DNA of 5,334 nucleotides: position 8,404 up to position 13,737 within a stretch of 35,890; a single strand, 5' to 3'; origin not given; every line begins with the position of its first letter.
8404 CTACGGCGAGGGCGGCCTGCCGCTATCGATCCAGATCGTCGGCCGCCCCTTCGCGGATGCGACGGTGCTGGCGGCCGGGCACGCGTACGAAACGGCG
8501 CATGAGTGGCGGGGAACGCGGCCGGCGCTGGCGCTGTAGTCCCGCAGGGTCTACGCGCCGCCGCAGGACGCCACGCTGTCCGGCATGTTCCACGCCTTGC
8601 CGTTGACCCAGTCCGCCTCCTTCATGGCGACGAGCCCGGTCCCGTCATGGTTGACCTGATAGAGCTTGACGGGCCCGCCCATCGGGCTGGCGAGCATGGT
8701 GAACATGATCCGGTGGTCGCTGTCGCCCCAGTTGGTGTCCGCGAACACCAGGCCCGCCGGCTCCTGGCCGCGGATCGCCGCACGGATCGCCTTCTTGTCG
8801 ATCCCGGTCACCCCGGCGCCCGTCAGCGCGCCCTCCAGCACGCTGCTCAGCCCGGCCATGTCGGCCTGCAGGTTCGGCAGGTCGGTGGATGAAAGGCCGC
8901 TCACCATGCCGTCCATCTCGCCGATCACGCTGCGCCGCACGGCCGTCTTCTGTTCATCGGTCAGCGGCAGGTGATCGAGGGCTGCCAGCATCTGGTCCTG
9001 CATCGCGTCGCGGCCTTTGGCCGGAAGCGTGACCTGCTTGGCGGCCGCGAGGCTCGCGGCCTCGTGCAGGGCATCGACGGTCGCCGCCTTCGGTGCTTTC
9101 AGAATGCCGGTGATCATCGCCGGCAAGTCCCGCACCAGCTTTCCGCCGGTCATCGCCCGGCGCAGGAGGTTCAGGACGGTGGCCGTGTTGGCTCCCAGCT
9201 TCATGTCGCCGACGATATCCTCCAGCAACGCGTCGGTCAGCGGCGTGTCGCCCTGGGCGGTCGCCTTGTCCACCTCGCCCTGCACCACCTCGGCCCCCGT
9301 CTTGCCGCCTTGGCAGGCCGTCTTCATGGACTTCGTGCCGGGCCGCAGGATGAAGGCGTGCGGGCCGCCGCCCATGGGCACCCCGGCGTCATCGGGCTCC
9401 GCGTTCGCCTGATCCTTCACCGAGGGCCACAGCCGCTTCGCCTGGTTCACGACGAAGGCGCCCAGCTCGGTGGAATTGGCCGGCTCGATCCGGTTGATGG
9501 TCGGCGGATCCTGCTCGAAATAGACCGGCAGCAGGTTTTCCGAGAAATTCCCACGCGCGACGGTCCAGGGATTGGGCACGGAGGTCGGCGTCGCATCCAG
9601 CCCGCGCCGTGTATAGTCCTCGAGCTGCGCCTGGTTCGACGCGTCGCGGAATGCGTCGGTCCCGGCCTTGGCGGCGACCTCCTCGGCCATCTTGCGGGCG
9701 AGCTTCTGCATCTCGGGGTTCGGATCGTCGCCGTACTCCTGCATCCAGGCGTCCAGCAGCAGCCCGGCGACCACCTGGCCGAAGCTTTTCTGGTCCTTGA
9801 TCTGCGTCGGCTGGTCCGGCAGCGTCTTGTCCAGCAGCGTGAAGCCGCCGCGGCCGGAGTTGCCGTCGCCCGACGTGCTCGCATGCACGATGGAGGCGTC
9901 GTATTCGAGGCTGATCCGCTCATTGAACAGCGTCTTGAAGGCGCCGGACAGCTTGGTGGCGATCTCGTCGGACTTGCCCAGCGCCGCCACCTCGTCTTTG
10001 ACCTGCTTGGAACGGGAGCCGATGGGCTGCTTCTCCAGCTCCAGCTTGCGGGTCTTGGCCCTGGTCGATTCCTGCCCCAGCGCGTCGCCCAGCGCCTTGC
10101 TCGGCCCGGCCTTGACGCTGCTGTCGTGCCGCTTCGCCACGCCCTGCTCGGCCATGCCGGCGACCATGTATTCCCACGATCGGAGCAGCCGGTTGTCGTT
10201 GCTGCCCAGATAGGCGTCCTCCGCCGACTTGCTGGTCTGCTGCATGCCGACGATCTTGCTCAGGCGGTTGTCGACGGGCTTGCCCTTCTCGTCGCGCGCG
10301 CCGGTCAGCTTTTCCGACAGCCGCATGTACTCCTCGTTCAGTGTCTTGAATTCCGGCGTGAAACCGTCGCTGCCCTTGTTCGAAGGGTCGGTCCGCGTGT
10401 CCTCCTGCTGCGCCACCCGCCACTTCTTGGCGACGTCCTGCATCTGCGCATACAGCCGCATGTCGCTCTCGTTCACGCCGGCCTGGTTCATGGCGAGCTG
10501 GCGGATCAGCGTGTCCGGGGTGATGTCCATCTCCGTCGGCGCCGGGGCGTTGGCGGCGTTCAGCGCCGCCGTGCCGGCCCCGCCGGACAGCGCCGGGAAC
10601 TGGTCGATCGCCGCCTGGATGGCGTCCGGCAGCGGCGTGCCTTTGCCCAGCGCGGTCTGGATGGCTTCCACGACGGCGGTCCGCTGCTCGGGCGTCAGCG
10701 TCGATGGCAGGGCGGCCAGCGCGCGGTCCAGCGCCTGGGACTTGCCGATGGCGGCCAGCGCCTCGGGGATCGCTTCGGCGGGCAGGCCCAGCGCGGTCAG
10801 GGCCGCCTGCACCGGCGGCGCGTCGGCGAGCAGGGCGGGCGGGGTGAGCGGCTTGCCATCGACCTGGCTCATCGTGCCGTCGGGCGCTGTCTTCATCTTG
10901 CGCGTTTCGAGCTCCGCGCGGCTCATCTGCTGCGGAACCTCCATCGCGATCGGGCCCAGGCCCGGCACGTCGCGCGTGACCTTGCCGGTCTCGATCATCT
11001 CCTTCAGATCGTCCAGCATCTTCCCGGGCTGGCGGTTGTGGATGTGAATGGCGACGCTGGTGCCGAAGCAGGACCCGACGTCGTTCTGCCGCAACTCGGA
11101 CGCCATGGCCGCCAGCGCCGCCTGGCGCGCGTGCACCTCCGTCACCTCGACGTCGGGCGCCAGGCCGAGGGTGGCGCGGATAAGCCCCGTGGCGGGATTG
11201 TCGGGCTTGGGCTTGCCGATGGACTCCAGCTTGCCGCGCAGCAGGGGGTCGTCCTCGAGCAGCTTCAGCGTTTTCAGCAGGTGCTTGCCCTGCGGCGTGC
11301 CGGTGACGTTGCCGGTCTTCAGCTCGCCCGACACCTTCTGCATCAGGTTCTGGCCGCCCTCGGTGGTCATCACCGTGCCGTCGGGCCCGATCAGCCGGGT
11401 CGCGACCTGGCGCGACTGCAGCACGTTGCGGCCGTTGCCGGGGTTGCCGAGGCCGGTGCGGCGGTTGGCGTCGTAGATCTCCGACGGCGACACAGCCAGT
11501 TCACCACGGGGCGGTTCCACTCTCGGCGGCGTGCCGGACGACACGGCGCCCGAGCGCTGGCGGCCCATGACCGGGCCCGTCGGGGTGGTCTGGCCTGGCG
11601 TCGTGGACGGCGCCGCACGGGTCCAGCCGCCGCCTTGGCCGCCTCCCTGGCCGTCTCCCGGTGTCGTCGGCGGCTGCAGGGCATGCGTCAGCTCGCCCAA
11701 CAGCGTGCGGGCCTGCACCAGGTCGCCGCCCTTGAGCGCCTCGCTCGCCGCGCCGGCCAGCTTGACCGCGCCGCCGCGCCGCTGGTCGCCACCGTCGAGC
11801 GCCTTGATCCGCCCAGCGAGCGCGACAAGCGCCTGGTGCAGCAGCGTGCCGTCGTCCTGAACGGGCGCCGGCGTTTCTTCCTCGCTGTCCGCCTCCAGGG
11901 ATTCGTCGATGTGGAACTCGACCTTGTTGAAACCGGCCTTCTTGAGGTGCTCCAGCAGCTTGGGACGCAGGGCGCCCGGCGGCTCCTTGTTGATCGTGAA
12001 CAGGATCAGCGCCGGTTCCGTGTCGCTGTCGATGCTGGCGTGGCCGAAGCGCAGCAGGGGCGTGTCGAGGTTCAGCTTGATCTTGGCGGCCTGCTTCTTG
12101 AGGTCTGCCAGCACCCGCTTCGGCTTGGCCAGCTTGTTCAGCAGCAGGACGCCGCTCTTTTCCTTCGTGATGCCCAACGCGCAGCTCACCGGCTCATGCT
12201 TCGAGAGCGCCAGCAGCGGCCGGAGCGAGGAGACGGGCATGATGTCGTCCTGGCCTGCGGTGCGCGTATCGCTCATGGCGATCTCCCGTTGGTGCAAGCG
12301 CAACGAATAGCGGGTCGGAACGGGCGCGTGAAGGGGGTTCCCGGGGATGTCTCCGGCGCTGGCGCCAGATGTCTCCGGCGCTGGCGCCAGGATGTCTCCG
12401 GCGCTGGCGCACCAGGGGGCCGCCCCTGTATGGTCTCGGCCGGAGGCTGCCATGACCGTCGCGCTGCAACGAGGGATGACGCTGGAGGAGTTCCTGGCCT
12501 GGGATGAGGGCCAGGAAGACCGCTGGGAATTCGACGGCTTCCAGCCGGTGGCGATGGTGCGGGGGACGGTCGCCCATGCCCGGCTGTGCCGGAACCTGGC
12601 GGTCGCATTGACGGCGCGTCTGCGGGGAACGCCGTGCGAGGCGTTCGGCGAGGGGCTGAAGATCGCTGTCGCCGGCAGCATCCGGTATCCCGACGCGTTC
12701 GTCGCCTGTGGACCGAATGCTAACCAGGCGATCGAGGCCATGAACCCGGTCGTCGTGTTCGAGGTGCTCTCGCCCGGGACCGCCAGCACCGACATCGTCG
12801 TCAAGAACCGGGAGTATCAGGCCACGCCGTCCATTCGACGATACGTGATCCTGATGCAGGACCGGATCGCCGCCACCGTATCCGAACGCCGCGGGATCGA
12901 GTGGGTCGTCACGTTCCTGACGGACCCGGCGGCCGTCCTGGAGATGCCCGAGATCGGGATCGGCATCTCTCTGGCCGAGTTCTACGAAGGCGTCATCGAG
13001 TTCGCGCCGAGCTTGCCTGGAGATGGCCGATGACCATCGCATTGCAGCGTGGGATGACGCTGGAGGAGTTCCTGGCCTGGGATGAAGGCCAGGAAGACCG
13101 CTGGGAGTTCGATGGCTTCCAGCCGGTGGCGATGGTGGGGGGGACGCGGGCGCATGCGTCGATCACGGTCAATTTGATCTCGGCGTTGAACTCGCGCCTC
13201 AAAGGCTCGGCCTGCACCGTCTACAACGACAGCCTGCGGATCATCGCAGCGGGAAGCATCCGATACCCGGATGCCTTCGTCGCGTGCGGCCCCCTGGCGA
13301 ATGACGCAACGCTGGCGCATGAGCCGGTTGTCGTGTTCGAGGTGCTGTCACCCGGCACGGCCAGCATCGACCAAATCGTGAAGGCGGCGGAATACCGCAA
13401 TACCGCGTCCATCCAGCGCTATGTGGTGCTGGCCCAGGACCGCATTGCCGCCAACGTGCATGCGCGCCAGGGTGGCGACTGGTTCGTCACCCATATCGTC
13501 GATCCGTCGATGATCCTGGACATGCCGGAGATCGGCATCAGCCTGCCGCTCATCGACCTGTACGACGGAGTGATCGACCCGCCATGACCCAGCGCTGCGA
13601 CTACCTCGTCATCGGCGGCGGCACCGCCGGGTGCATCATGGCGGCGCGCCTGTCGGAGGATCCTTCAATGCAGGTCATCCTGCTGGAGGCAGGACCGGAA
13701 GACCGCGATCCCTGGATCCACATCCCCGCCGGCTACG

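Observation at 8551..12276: Orphan 1,241-aa protein with a split papain/calpain-like Gln-Cys ... His ... Asn-Trp signature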

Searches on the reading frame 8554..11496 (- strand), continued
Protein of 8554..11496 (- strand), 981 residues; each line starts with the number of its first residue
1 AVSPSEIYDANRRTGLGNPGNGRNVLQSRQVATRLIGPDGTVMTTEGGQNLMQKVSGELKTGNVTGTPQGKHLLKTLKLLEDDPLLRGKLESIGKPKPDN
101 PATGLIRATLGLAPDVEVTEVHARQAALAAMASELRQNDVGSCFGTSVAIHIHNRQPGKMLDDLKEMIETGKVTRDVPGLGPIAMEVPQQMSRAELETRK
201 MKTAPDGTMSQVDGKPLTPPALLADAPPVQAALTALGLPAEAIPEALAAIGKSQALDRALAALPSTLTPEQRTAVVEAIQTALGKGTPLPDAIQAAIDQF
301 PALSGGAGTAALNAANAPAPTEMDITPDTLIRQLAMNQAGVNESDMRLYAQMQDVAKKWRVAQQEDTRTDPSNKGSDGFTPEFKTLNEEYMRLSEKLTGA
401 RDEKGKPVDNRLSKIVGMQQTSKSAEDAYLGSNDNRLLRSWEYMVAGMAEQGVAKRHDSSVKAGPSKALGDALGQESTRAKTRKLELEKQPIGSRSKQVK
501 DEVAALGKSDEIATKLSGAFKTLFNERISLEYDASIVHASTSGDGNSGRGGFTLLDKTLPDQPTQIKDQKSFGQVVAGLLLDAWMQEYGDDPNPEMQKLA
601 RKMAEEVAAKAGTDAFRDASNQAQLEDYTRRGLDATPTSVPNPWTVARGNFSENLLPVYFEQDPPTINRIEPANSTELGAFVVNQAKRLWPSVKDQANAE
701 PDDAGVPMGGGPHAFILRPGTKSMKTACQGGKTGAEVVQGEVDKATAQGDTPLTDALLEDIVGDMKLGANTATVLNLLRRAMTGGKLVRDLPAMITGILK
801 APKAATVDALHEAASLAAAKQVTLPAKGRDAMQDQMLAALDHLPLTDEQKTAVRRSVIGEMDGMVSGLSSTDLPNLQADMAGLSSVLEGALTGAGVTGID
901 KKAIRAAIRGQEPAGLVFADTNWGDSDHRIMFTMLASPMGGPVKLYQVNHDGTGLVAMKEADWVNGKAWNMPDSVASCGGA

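Call 82: fold_search(model_id=the predicted structure, library=viral)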
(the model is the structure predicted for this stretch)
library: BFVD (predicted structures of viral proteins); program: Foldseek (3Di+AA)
matches with E <= 10: 179; with E <= 0.001: 0
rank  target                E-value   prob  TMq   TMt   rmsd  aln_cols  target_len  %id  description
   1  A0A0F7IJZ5            8.0e-03  0.16  0.09  0.07  42.6      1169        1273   11  Tail length tape measure protein [Polaribacter phage P12002S]
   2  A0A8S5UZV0            1.1e-02  0.14  0.07  0.06  42.8      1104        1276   12  Minor tail protein [Siphoviridae sp. ctBeL15]
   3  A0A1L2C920            5.3e-02  0.12  0.08  0.09  32.6       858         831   10  Peptidoglycan hydrolase [Pseudomonas phage ZC03]
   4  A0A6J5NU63            1.1e-01  0.10  0.08  0.08  35.6       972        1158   11  Bacteriophage lambda, GpH, tail tape measure, N-terminal [uncultured Caudovirales phage]
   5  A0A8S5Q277            1.4e-01  0.07  0.09  0.09  39.2      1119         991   10  Uncharacterized protein [Siphoviridae sp. ctLqe90]
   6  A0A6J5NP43            2.1e-01  0.07  0.08  0.07  27.8       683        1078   12  Uncharacterized protein [uncultured Caudovirales phage]
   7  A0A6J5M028            2.3e-01  0.06  0.06  0.08  31.4       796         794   11  Uncharacterized protein [uncultured Caudovirales phage]
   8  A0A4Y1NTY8            4.1e-01  0.04  0.07  0.06  31.5      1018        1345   10  (no name in the UniProt tables at hand)
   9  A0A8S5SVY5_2          4.5e-01  0.04  0.06  0.06  36.2       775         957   11  Tail tape measure protein [Siphoviridae sp. ctHOG1]
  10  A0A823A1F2            5.4e-01  0.04  0.10  0.08  33.6      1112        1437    9  (no name in the UniProt tables at hand)
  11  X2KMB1                6.4e-01  0.04  0.06  0.07  32.4       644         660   11  Tape measure domain protein [Enterococcus phage AUEF3]
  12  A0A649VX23            7.5e-01  0.28  0.07  0.30  13.2       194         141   10  Uncharacterized protein [Arthrobacter phage BeatusComedenti]
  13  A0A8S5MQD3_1          7.5e-01  0.05  0.08  0.09  33.0       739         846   11  Tape measure domain protein [Siphoviridae sp. ctA4S13]
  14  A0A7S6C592            9.0e-01  0.03  0.07  0.06  34.1       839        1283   11  (no name in the UniProt tables at hand)
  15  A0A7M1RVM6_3          9.0e-01  0.02  0.06  0.05  30.6       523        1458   10  Uncharacterized protein [uncultured phage cr131_1]
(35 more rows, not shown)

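Call 83: search_protein_families(library=pfam, proteins=[P0013, P0014, P0024, P0026, P0049], max_evalue=0.001)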
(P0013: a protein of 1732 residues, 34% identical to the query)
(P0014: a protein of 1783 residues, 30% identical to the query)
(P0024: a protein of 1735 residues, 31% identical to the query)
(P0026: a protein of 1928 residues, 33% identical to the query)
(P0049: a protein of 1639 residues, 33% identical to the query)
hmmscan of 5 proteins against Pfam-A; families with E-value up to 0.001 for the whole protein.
P0013 (1732 aa): 0 families

P0014 (1783 aa): 0 families

P0024 (1735 aa): 0 families

P0026 (1928 aa): 0 families

P0049 (1639 aa): 0 families

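Call 84: search_protein_families(library=pfam, proteins=[P0059, P0065, P0035], max_evalue=0.001)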
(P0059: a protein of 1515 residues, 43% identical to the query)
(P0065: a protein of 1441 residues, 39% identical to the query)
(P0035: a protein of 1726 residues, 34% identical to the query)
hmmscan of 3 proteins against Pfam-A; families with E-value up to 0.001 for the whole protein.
P0059 (1515 aa): 0 families

P0065 (1441 aa): 0 families

P0035 (1726 aa): 0 families

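Call 88: search_dna_similar(query=window:8554-11496:-, collection=plasmids, mode=protein, max_evalue=0.001, max_rows=15)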
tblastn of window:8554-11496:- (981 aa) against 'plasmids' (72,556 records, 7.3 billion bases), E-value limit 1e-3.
No match.

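Call 97: search_protein_families(library=pfam, proteins=[L007:67-1761:+, L007:1771-2577:-, L007:8702-11440:+, L007:13019-14359:+, L007:15377-17119:-, L008:1179-3062:+, L008:9044-9817:-, L008:9941-13873:-, L008:13963-14814:-, L008:15674-17737:-], max_evalue=0.0001)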
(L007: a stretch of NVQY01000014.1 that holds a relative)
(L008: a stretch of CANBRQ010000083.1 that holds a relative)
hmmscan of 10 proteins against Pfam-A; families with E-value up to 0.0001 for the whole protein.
L007:67-1761:+ (564 aa): 3 families
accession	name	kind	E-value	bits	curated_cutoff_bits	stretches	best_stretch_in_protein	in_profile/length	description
PF01571.26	GCV_T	-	7.6e-60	202.7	25.6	1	181-449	1-253/255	Aminomethyltransferase folate-binding domain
PF16350.10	FAO_M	-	4.8e-18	65.5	27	1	125-178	1-55/56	FAD dependent oxidoreductase central domain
PF08669.17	GCV_T_C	-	2.8e-16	59.6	25.9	1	488-556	11-80/80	Glycine cleavage T-protein C-terminal barrel domain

L007:1771-2577:- (268 aa): 2 families
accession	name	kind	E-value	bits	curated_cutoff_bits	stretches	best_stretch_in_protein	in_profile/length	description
PF00149.33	Metallophos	-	6.2e-18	66.4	21.5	1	1-196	1-189/191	Calcineurin-like phosphoesterase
PF12850.12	Metallophos_2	-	3.4e-07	30.8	27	1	1-208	1-129/154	Calcineurin-like phosphoesterase superfamily domain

L007:8702-11440:+ (912 aa): 2 families
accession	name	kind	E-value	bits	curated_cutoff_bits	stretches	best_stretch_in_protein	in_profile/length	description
PF00384.28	Molybdopterin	-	9.1e-23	81.3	24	1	70-625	1-352/353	Molybdopterin oxidoreductase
PF01568.27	Molydop_binding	-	9.6e-11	42.1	26.8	1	808-885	23-94/110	Molydopterin dinucleotide binding domain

L007:13019-14359:+ (446 aa): 2 families
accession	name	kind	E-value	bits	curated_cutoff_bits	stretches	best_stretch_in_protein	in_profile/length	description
PF14535.12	AMP-binding_C_2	-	3.2e-28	98.3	25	1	349-444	1-96/96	AMP-binding enzyme C-terminal domain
PF00501.34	AMP-binding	-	1.3e-15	57.5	29.9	1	96-300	162-375/384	AMP-binding enzyme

L007:15377-17119:- (580 aa): 4 families
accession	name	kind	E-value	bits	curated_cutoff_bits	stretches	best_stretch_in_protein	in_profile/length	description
PF01855.24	POR_N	-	1.3e-50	172.7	27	1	218-448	2-224/231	Pyruvate flavodoxin/ferredoxin oxidoreductase, thiamine diP-bdg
PF01558.24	POR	-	2.4e-21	77.1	27.4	1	20-184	1-172/173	Pyruvate ferredoxin/flavodoxin oxidoreductase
PF17147.9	PFOR_II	-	4.1e-11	43.6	27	1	477-551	3-81/102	Pyruvate:ferredoxin oxidoreductase core domain II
PF02780.25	Transketolase_C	-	1.8e-08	34.8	25.9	1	476-536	11-71/124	Transketolase, C-terminal domain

L008:1179-3062:+ (627 aa): 1 family
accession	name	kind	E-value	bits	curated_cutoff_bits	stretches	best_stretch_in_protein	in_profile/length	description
PF00353.25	HemolysinCabind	-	3.8e-81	266.8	23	14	460-495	1-36/36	RTX calcium-binding nonapeptide repeat (4 copies)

L008:9044-9817:- (257 aa): 3 families
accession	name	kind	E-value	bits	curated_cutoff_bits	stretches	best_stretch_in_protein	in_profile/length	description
PF13545.12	HTH_Crp_2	-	1.2e-13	51.2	27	1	163-237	1-69/70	Crp-like helix-turn-helix domain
PF00027.35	cNMP_binding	-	9.6e-11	41.9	27.5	1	45-131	2-89/89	Cyclic nucleotide-binding domain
PF25213.1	HVO_A0261_N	-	3.1e-05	24.2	35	0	190-236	24-70/86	HVO_A0261 N-terminal domain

L008:9941-13873:- (1310 aa): 10 families
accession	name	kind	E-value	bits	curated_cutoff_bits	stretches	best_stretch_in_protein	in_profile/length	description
PF01339.22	CheB_methylest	-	5.3e-58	196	24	1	35-209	1-173/174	CheB methylesterase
PF01739.24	CheR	-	3.9e-48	163.9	27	1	299-490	1-193/195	CheR methyltransferase, SAM binding domain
PF13596.12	PAS_10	-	3.2e-30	105.3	22.1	1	746-851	1-106/106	PAS domain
PF00989.32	PAS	-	1.2e-29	103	22.6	2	990-1100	2-113/113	PAS fold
PF08448.16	PAS_4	-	2.5e-29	102.2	23.1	2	995-1104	1-109/110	PAS fold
PF07536.20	HWE_HK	-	9e-25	87.7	22.8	1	1116-1196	1-82/83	HWE histidine kinase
PF13426.13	PAS_9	-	1.3e-20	74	27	1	1000-1102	2-103/103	PAS domain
PF13188.13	PAS_8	-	1.7e-15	56.7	21.8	2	868-917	4-53/65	PAS domain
PF03705.20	CheR_N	-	3.4e-14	52.7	27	1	237-286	4-53/53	CheR methyltransferase, all-alpha domain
PF08447.18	PAS_3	-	2.3e-07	31.4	25.6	1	1012-1091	2-83/89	PAS fold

L008:13963-14814:- (283 aa): 3 families
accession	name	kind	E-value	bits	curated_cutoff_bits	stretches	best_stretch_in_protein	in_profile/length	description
PF22029.2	PhyR_sigma2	-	4e-25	88.1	27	1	18-72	1-55/55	Sigma2 domain of PhyR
PF22233.2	PhyR_sigma-like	-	4e-11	43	27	1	98-146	1-49/50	Response regulator PhyR, sigma-like domain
PF00072.30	Response_reg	-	9.5e-10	39.1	30.2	1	152-234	1-81/111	Response regulator receiver domain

L008:15674-17737:- (687 aa): 7 families
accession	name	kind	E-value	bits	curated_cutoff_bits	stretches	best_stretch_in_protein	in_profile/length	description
PF02518.31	HATPase_c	-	3.9e-32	111.4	26.4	1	317-432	1-110/111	Histidine kinase-, DNA gyrase B-, and HSP90-like ATPase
PF13426.13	PAS_9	-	1.4e-21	77.1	27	1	84-184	2-103/103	PAS domain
PF00512.31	HisKA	-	8.6e-21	74.2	26.9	1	206-269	2-65/66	His Kinase A (phospho-acceptor) domain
PF00072.30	Response_reg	-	1.4e-20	74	30.2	1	458-573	1-111/111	Response regulator receiver domain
PF08448.16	PAS_4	-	7.4e-17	62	23.1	1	83-187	5-110/110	PAS fold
PF00989.32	PAS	-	4.2e-16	59.4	22.6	1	76-182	4-113/113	PAS fold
PF01627.28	Hpt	-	1.3e-06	29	24.6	1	606-682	5-81/84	Hpt domain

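Call 101: find_related_loci(query=A3, collection=viral_contigs, flank=5000)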
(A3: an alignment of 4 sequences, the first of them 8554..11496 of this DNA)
Query A3 (981 aa) in viral_contigs; peptide patterns used: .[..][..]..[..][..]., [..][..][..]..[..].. (x = any residue, [..] = any of these).
80 stretches matched a pattern, but none encodes a relative of the query by tblastn (E <= 1e-3).
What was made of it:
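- No member occurs on plasmids or viral contigs (calls 88, 101).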

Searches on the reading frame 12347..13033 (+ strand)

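Call 20: search_protein_families(library=pfam, proteins=[window:12347-13033:+], max_evalue=0.001)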
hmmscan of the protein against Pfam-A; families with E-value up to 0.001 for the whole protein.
window:12347-13033:+ (228 aa): 1 family
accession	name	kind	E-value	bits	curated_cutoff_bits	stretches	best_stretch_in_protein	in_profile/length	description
PF05685.18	Uma2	-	1.6e-19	70.5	27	1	46-202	1-163/172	Putative restriction endonuclease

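Call 31: search_protein_families(library=padloc, proteins=[window:12347-13033:+], max_evalue=0.01)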
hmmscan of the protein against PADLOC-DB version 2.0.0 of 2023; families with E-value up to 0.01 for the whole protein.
window:12347-13033:+ (228 aa): 4 families
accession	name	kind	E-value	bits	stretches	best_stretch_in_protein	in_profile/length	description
PDLC04833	PDC-S03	-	3.6e-18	63.8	1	32-169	12-159/207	-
PDLC04834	PDC-S03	-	5.2e-15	53.6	1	36-173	1-142/184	-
PDLC04832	PDC-S03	-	8.4e-15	53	1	36-166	1-137/188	-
PDLC04835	PDC-S03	-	0.00026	18.6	1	36-93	1-58/207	-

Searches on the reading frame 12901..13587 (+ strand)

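Call 20: search_protein_families(library=pfam, proteins=[window:12901-13587:+], max_evalue=0.001)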
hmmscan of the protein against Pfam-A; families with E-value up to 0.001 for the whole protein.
window:12901-13587:+ (228 aa): 1 family
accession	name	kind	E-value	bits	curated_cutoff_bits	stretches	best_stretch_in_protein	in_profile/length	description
PF05685.18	Uma2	-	7e-22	78.2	27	1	54-207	1-159/172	Putative restriction endonuclease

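Call 31: search_protein_families(library=padloc, proteins=[window:12901-13587:+], max_evalue=0.01)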
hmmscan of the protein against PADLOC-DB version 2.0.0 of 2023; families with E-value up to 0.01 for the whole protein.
window:12901-13587:+ (228 aa): 4 families
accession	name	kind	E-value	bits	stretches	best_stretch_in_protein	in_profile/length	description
PDLC04833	PDC-S03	-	2.3e-16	57.9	1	39-177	11-159/207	-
PDLC04834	PDC-S03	-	1.6e-15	55.3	1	44-185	1-146/184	-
PDLC04832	PDC-S03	-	1.7e-13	48.8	1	45-177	2-140/188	-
PDLC04835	PDC-S03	-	1.9e-05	22.3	1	44-128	1-88/207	-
